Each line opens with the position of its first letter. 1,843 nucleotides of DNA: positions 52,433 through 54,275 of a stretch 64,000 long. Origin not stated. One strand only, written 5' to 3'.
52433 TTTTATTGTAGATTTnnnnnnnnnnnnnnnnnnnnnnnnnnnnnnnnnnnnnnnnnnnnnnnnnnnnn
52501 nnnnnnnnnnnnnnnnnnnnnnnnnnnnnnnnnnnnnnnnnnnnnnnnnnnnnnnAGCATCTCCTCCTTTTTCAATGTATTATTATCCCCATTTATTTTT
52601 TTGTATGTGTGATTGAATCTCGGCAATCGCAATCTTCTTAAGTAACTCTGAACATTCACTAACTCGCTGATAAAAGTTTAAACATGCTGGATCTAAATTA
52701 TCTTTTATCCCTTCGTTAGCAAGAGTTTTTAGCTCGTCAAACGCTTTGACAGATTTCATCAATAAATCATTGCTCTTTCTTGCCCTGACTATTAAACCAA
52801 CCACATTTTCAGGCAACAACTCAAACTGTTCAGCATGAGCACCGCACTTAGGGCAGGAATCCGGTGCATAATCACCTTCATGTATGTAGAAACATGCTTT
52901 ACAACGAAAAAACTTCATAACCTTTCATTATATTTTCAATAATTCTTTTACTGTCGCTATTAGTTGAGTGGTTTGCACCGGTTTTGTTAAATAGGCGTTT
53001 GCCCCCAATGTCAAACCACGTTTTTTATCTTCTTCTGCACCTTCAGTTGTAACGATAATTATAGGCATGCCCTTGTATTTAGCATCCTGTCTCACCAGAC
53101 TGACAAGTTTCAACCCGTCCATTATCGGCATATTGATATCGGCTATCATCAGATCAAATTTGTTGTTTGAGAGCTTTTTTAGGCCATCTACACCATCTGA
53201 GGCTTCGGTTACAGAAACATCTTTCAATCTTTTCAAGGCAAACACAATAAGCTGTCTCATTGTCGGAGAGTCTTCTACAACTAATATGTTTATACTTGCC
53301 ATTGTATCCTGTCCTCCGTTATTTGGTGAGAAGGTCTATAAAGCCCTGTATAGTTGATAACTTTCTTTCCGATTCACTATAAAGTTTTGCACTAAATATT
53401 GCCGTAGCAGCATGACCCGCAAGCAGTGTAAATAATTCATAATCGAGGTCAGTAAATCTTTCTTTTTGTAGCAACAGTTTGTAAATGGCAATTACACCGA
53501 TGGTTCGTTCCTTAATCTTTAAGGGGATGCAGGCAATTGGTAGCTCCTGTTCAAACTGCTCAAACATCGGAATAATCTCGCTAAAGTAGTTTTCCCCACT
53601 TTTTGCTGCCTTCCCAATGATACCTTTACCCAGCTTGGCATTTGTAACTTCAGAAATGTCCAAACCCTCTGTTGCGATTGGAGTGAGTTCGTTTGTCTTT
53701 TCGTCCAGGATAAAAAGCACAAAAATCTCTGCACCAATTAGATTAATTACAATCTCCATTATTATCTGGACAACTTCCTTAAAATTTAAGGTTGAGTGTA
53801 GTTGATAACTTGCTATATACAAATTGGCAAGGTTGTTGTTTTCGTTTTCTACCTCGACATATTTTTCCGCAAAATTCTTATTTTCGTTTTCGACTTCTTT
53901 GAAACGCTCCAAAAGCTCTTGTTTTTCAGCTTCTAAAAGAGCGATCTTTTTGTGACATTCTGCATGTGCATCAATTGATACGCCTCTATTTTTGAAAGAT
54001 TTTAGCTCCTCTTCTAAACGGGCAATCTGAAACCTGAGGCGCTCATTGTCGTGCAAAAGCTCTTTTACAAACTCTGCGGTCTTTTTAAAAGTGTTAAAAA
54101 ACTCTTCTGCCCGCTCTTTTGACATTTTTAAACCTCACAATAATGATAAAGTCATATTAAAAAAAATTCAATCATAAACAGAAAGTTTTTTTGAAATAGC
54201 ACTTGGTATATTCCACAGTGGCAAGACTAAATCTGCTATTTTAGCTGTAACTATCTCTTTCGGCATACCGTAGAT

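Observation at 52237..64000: Che-type chemosensory operon decorated with redox-cofactor proteins and non-canonical accessory genes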

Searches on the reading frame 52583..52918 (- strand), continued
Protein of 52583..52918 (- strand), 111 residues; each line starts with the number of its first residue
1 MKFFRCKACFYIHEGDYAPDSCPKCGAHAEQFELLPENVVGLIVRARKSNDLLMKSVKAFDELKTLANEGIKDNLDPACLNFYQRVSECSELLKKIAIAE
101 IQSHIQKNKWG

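Call 72: find_encoding_contigs(protein=P0141, flank=10000, max_places=2)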
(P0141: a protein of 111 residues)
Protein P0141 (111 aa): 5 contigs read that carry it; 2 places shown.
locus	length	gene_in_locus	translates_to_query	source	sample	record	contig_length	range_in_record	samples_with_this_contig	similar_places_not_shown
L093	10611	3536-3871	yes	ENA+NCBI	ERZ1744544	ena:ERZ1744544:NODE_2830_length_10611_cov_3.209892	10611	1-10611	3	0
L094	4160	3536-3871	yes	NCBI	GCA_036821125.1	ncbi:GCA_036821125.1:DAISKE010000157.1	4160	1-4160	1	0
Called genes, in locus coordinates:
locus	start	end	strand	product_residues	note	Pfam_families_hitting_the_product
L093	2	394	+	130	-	?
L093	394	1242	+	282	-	PF03705:CheR_N, PF01739:CheR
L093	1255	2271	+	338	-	PF00072:Response_reg, PF01339:CheB_methylest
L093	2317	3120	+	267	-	PF01590:GAF, PF13185:GAF_2, PF13492:GAF_3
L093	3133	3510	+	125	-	PF00072:Response_reg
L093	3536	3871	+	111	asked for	PF21349:RUBY_RBDX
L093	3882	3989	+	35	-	PF21349:RUBY_RBDX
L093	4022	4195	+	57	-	PF00037:Fer4, PF13237:Fer4_10, PF14697:Fer4_21 (weak), PF12838:Fer4_7, PF13187:Fer4_9, PF13484:Fer4_16 (weak), PF12797:Fer4_2 (weak), PF00037:Fer4, +5 more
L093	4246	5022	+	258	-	PF02596:DUF169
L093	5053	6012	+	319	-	PF03773:ArsP_1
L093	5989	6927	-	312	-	PF01476:LysM, PF00877:NLPC_P60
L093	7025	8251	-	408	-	PF02638:GHL10, PF14883:GHL13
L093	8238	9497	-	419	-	PF05496:RuvB_N, PF01637:ATPase_2 (faint), PF00004:AAA, PF07728:AAA_5 (faint), PF13173:AAA_14, PF20720:nSTAND3 (weak), PF16193:AAA_assoc_2, PF12002:MgsA_C, +1 more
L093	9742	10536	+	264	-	PF02548:Pantoate_transf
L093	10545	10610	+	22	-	?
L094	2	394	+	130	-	?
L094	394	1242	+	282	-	PF03705:CheR_N, PF01739:CheR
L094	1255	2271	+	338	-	PF00072:Response_reg, PF01339:CheB_methylest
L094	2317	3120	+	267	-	PF01590:GAF, PF13185:GAF_2, PF13492:GAF_3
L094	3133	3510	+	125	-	PF00072:Response_reg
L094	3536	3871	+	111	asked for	PF21349:RUBY_RBDX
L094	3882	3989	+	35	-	PF21349:RUBY_RBDX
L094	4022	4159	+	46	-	?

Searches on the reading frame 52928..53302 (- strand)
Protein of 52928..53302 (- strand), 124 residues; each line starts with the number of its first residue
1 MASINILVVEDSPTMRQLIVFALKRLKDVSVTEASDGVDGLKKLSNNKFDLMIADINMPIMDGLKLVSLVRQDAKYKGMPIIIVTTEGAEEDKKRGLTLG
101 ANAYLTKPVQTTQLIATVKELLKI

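Call 4: search_protein_families(library=pfam, proteins=[window:52928-53302:-], max_evalue=0.01)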
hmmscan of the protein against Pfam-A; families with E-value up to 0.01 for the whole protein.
window:52928-53302:- (124 aa): 1 family
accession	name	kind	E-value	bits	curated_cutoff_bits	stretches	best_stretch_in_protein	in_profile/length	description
PF00072.30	Response_reg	-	3e-29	101.9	30.2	1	6-118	1-110/111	Response regulator receiver domain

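Call 68: search_protein_families(library=ncbifam, proteins=[window:52928-53302:-], max_evalue=0.001)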
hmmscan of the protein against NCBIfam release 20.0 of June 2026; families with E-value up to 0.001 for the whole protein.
window:52928-53302:- (124 aa): 98 families (the best 25 are shown)
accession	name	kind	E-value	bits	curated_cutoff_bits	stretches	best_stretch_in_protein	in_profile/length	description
NF007901.0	PRK10610.1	equivalog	3.3e-24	85.4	189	1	4-115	6-117/129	chemotaxis response regulator CheY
NF008099.0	PRK10841.1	equivalog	5.8e-23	80.6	920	1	3-118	824-936/949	two-component system sensor histidine kinase RcsC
TIGR02154.1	PhoB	equivalog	7.3e-23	81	296.2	1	4-123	3-121/226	phosphate regulon transcriptional regulator PhoB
NF007135.0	PRK09581.1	equivalog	1.4e-21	76.8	474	1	4-123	3-121/457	PleD family two-component system response regulator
NF040534.1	resp_reg_YycF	equivalog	1.5e-21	76.7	340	1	5-122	2-115/231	response regulator YycF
NF033120.0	vanR_FM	exception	4.4e-21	75.6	460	1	1-121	1-117/231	vancomycin resistance response regulator transcription factor, VanR-F/VanR-M family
TIGR01387.1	cztR_silR_copR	subfamily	6e-21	75.1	279.2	1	6-123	1-115/218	heavy metal response regulator transcription factor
NF041733.1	resp_reg_CseB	equivalog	1.2e-20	73.8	350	1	5-123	2-116/228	two-component system response regulator CseB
NF033117.2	vanR_ACDEGLN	exception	3.3e-20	72.6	350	1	6-122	1-113/226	VanR-ABDEGLN family response regulator transcription factor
NF053854.1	RespRegPhoBBctds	equivalog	3.7e-20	72.2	270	1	6-123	1-116/225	two-component system response regulator PhoB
NF007969.0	PRK10693.1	equivalog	7.7e-19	67.9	329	1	4-113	8-114/337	two-component system response regulator RssB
NF045991.1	RespRegCtrARhodob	equivalog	1.9e-18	67.1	350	1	5-122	2-116/224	response regulator transcription factor CtrA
NF008318.0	PRK11107.1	equivalog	3e-18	65.3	890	1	3-118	667-781/920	two-component sensor histidine kinase BarA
NF007546.0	PRK10161.1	equivalog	3.8e-18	65.9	471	1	5-122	4-120/229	phosphate response regulator transcription factor PhoB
NF011874.0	PRK15347.1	equivalog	6.9e-18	64.1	852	1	4-118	691-806/921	two component system sensor kinase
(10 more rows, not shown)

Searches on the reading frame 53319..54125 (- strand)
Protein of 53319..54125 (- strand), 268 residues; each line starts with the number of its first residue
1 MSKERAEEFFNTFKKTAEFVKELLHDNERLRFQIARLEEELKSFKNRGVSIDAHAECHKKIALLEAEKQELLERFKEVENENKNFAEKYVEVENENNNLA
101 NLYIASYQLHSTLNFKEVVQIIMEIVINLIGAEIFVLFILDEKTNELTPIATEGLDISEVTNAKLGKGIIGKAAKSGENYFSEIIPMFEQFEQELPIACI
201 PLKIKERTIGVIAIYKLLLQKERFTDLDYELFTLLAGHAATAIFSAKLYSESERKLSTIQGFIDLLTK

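Call 4: search_protein_families(library=pfam, proteins=[window:53319-54125:-], max_evalue=0.01)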
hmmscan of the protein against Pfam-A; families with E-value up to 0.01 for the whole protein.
window:53319-54125:- (268 aa): 3 families
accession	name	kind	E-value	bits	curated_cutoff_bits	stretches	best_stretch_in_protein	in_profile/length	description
PF13492.12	GAF_3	-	1.9e-14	54.6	27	1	115-243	2-127/129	GAF domain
PF13185.12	GAF_2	-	1.8e-12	48.1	28.6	1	113-243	2-135/136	GAF domain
PF01590.32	GAF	-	3.5e-09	37.7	22.4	1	116-243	3-133/133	GAF domain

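Call 8: find_homologous_proteins(query=window:53319-54125:-)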
Query window:53319-54125:- (268 aa): 5327 proteins with E <= 0.001 among 6847 candidates; the best 120 are listed.
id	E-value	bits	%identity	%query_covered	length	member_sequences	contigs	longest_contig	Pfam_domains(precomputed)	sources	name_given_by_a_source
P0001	8.2e-164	561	100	100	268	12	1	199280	PF13185.13,PF01590.33,PF13492.13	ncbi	-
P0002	6.0e-147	506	88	100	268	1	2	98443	PF13185.13,PF01590.33,PF13492.13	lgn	-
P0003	6.7e-147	505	88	100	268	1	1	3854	PF13185.13,PF01590.33,PF13492.13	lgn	-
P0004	8.6e-146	502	89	100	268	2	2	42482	PF13185.13,PF01590.33,PF13492.13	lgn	-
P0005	1.3e-133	462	81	100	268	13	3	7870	PF13185.13,PF01590.33,PF13492.13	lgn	-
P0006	1.8e-133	461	81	100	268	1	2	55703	PF13185.13,PF01590.33,PF13492.13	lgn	-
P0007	6.6e-133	460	80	100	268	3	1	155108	PF13185.13,PF01590.33,PF13492.13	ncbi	-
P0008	2.2e-131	455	78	100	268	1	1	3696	PF13185.13,PF01590.33,PF13492.13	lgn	-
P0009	5.9e-111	388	68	100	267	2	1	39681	PF13185.13,PF01590.33,PF13492.13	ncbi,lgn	-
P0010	2.2e-110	386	68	100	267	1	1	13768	PF13185.13,PF01590.33,PF13492.13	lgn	-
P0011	1.5e-109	383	69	100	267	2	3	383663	PF13185.13,PF01590.33,PF13492.13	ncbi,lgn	-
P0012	1.6e-108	380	68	99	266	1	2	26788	PF13185.13,PF01590.33,PF13492.13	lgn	-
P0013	2.0e-108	379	67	100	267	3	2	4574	PF13185.13,PF01590.33,PF13492.13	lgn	-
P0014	1.5e-104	367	68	99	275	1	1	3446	PF13185.13,PF01590.33,PF13492.13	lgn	-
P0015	1.4e-103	364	67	99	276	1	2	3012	PF13185.13,PF01590.33,PF13492.13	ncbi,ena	-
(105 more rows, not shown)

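Call 10: find_related_loci(query=A1, collection=genome_contigs, flank=10000)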
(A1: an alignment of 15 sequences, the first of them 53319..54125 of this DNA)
Query A1 (268 aa) in genome_contigs; peptide patterns used: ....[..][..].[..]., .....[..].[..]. (x = any residue, [..] = any of these).
599 stretches matched a pattern (row limit reached: there are more); 589 encode a relative of the query (tblastn E <= 1e-3); the best 80 are kept; 80 distinct loci.
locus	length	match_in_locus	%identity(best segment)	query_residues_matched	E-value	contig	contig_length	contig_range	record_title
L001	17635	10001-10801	68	1-268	1e-113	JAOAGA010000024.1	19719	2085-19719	MAG: Proteobacteria bacterium isolate SKW305 NODE_24_length_19719_cov_28.282609, whole genome shotgun sequence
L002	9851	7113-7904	63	1-268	3e-105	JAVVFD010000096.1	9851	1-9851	MAG: bacterium isolate TamC13-38 NODE_96_length_9851_cov_4.490997, whole genome shotgun sequence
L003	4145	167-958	65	5-268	5e-106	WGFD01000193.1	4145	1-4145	MAG: Deltaproteobacteria bacterium isolate S146_70 k151_561835, whole genome shotgun sequence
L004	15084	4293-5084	65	5-268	1e-104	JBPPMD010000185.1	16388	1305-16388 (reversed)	MAG: Desulfuromonadales bacterium isolate BIOS2019_out_135 k131_513947, whole genome shotgun sequence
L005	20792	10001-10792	65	5-268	4e-104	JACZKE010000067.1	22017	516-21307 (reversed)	MAG: Desulfuromonadales bacterium isolate MAG37 geobacteraceae_1_contig_1525612, whole genome shotgun sequence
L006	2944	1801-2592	64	3-268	1e-106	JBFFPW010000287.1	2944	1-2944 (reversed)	MAG: Desulfuromonadales bacterium isolate Mix_mud19.2022.05.9 k141_2286083_length_2944_cov_8.8188, whole genome shotgun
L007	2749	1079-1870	64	5-268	3e-107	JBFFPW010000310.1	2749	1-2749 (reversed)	MAG: Desulfuromonadales bacterium isolate Mix_mud19.2022.05.9 k141_1963632_length_2749_cov_6.0000, whole genome shotgun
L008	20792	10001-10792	65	5-268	7e-104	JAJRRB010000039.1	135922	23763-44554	MAG: Deltaproteobacteria bacterium isolate Dive100_bin2.40 k141_243752, whole genome shotgun sequence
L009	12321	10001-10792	65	5-268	8e-104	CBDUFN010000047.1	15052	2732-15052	MAG TPA_asm: uncultured bacterium isolate SRR22808124_concoct_38 genome assembly, contig: ERZ25043433.2041, whole genome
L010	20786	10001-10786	62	5-268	1e-103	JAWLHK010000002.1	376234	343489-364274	MAG: bacterium isolate 30dZY2.bin.61 NODE_53_length_376234_cov_6.186489, whole genome shotgun sequence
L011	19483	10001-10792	64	5-268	2e-103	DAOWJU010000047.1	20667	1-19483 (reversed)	MAG TPA_asm: Desulfuromonadales bacterium isolate CSMAG_2077 CSMAG_2077_k141_943559_length_20667_cov_20.0665, whole geno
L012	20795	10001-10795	63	4-268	2e-103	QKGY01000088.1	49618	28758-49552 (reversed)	MAG: Desulfuromonadaceae bacterium isolate SZUA-540 scaffold_2610, whole genome shotgun sequence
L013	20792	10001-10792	64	5-268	1e-103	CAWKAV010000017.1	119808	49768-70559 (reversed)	MAG: uncultured delta proteobacterium isolate MFD09779.bin.1.290 genome assembly, contig: contig_51442, whole genome sho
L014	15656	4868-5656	64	5-268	2e-103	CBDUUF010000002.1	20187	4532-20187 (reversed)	MAG TPA_asm: uncultured Desulfuromonadaceae bacterium isolate SRR22302373_concoct_69 genome assembly, contig: ERZ2507359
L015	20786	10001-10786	62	5-268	7e-103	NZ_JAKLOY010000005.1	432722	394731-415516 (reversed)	Geomonas sp. Red32 Scaffold5, whole genome shotgun sequence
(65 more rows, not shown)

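Call 25: find_encoding_contigs(protein=P0001, flank=10000, max_places=4)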
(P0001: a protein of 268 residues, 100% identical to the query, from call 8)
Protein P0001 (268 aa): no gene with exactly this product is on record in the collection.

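Call 68: search_protein_families(library=ncbifam, proteins=[window:53319-54125:-], max_evalue=0.001)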
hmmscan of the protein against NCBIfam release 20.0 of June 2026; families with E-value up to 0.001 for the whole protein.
window:53319-54125:- (268 aa): 2 families
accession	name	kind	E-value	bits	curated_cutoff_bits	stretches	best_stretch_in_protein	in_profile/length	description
NF041606.1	dguan_cyc_DgcA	equivalog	0.00014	20.9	370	0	88-252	3-178/340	diguanylate cyclase DgcA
NF033927.1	alph_xenorhab_B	subfamily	0.00019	20.9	40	1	6-102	113-208/223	alpha-xenorhabdolysin family binary toxin subunit B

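Call 69: search_protein_families(library=pfam, proteins=[L001:1-1017:+], max_evalue=0.01)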
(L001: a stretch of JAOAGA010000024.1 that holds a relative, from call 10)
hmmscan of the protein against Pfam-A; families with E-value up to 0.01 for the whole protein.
L001:1-1017:+ (339 aa): 1 family
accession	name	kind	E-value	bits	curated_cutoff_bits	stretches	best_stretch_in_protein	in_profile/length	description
PF00072.30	Response_reg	-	0.0011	19.5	30.2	1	10-103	5-92/111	Response regulator receiver domain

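Call 80: predict_structure(alignment_id=A1)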
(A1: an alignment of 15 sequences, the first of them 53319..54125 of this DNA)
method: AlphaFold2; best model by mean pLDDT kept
length: 268 residues; sequences in the alignment: 15
mean_pLDDT: 77.1   pTM: 0.60
mean pLDDT of the five models: 77.1, 71.7, 71.3, 66.8, 60.3
residues with pLDDT >= 90: 71; 70-90: 112; 50-70: 64; < 50: 21
segments of 3 or more residues with pLDDT < 50: 251-268
pLDDT, mean of each block of 10 residues (from residue 1): 53 66 73 78 66 74 81 74 66 66 63 78 85 94 92 94 95 94 90 95 86 92 84 84 70 43 39
secondary structure, 60 per line:
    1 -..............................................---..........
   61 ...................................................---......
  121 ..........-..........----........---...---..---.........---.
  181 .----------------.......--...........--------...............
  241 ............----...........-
elements in order: H2-47 H51-111 H115-130 E132-141 E146-153 H168-176 E198-204 E207-217 H226-252 H257-267

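Call 82: fold_search(model_id=the predicted structure, library=pdb)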
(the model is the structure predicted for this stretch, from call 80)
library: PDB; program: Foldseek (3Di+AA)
matches with E <= 10: 668; with E <= 0.001: 94
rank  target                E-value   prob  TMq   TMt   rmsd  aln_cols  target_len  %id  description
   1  5w10_B                3.2e-09  1.00  0.50  0.76   3.7       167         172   22  Lcd1 GAF domain in complex with cAMP ligand (released 2017-06-28)
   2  5w10_A                4.5e-09  1.00  0.49  0.74   3.9       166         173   20  Lcd1 GAF domain in complex with cAMP ligand (released 2017-06-28)
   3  5w10_C                6.8e-09  1.00  0.49  0.74   3.9       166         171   20  Lcd1 GAF domain in complex with cAMP ligand (released 2017-06-28)
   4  5w10_D                8.5e-09  1.00  0.48  0.74   4.0       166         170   20  Lcd1 GAF domain in complex with cAMP ligand (released 2017-06-28)
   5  3trc                  3.5e-08  1.00  0.50  0.76   3.7       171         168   21  Structure of the GAF domain from a phosphoenolpyruvate-protein phosphotransferase (ptsP) from Coxiella burnetii (released 2011-09-28)
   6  3oov_A                4.6e-08  1.00  0.44  0.69   4.1       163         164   18  Crystal structure of a methyl-accepting chemotaxis protein, residues 122 to 287 (released 2010-09-08)
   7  3ci6_B                7.8e-08  1.00  0.47  0.74   3.7       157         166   18  Crystal structure of the GAF domain from Acinetobacter phosphoenolpyruvate-protein phosphotransferase (released 2008-05-13)
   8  3ci6_A                3.2e-07  1.00  0.48  0.79   3.7       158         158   17  Crystal structure of the GAF domain from Acinetobacter phosphoenolpyruvate-protein phosphotransferase (released 2008-05-13)
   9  3lfv_B                4.2e-07  1.00  0.48  0.35   7.4       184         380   22  crystal structure of unliganded PDE5A GAF domain (released 2010-09-22)
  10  3lfv_A                4.7e-07  1.00  0.47  0.34   7.4       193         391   23  crystal structure of unliganded PDE5A GAF domain (released 2010-09-22)
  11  4mcw_B                6.4e-07  1.00  0.47  0.36   4.1       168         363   21  Crystal structure of a HD-GYP domain (a cyclic-di-GMP phosphodiesterase) containing a tri-nuclear metal centre (released 2014-02-19)
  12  4mcw_A                9.5e-07  1.00  0.46  0.35   4.4       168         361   21  Crystal structure of a HD-GYP domain (a cyclic-di-GMP phosphodiesterase) containing a tri-nuclear metal centre (released 2014-02-19)
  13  3oov_B                1.4e-06  1.00  0.42  0.66   4.5       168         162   18  Crystal structure of a methyl-accepting chemotaxis protein, residues 122 to 287 (released 2010-09-08)
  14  2zmf_B                1.8e-06  1.00  0.41  0.61   4.9       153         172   22  Crystal structure of the C-terminal GAF domain of human phosphodiesterase 10A (released 2008-04-29)
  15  1mc0                  1.9e-06  1.00  0.39  0.32  17.6       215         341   19  Regulatory Segment of Mouse 3',5'-Cyclic Nucleotide Phosphodiesterase 2A, Containing the GAF A and GAF B Domains (released 2002-10-02)
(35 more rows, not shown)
